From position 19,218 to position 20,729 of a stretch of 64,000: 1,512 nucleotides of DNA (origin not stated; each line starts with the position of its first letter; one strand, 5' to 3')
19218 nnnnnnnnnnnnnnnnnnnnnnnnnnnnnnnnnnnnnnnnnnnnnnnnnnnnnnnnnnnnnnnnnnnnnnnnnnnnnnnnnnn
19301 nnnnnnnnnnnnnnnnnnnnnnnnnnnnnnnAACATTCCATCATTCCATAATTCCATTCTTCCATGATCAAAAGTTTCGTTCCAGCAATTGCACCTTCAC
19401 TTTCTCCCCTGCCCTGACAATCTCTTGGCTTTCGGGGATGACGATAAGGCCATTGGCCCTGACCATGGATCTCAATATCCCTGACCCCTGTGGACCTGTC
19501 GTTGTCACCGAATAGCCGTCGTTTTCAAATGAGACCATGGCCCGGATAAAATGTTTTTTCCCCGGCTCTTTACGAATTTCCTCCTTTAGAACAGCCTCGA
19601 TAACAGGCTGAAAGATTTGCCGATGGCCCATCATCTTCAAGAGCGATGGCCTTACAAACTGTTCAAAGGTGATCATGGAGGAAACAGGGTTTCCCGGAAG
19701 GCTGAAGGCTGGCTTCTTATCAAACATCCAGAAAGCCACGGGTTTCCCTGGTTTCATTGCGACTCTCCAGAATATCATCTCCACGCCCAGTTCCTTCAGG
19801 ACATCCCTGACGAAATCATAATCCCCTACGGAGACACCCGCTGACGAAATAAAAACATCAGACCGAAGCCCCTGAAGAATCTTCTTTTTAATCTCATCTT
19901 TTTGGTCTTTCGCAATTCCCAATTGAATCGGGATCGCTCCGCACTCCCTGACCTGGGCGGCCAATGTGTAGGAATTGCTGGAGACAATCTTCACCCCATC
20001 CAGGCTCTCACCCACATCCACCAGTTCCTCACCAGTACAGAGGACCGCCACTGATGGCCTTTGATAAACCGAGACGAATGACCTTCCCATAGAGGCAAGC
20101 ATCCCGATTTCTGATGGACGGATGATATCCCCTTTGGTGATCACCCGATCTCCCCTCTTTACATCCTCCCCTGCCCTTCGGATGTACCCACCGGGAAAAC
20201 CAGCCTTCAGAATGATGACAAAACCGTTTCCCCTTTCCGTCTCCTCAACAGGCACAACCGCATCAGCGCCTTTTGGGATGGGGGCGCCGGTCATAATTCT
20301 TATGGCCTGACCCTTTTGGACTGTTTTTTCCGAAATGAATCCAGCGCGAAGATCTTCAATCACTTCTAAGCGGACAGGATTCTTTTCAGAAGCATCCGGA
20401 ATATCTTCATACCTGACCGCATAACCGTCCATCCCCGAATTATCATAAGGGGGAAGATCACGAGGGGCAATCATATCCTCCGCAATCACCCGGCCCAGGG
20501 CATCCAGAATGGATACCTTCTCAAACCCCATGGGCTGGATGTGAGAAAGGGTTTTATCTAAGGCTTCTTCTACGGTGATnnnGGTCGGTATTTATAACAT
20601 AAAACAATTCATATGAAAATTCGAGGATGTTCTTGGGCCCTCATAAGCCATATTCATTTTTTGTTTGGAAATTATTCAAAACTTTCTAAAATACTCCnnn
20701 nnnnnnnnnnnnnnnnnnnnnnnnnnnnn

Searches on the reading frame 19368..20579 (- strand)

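Call 32: search_protein_families(library=ncbifam, proteins=[window:19368-20579:-], max_evalue=0.00001)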
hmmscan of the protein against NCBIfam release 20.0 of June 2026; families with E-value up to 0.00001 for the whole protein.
window:19368-20579:- (403 aa): 7 families
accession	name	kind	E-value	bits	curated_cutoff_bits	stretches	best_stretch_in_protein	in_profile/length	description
NF045515.2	Glp_gephyrin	equivalog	2.2e-125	418.6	475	1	2-399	2-403/403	molybdotransferase-like divisome protein Glp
NF007960.1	PRK10680.1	equivalog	6e-122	407.3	440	1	2-399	2-401/401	molybdopterin molybdotransferase MoeA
NF011068.0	PRK14498.1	equivalog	1.2e-119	400.3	534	1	2-401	11-412/647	molybdopterin biosynthesis protein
NF050098.1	MoeA_actino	exception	1.1e-112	376.8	560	1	2-399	2-400/400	molybdopterin molybdotransferase MoeA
NF011060.0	PRK14491.1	equivalog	1.2e-111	374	532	1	1-399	200-594/598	bifunctional molybdopterin-guanine dinucleotide biosynthesis adaptor protein MobB/molybdopterin molybdotransferase MoeA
NF011067.0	PRK14497.1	equivalog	3.3e-69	233.9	536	1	2-398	12-403/546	putative molybdopterin biosynthesis protein MoeA/unknown domain fusion protein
TIGR00177.1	molyb_syn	domain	9e-26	90.6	85.35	1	175-311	2-148/148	molybdenum cofactor synthesis domain-containing protein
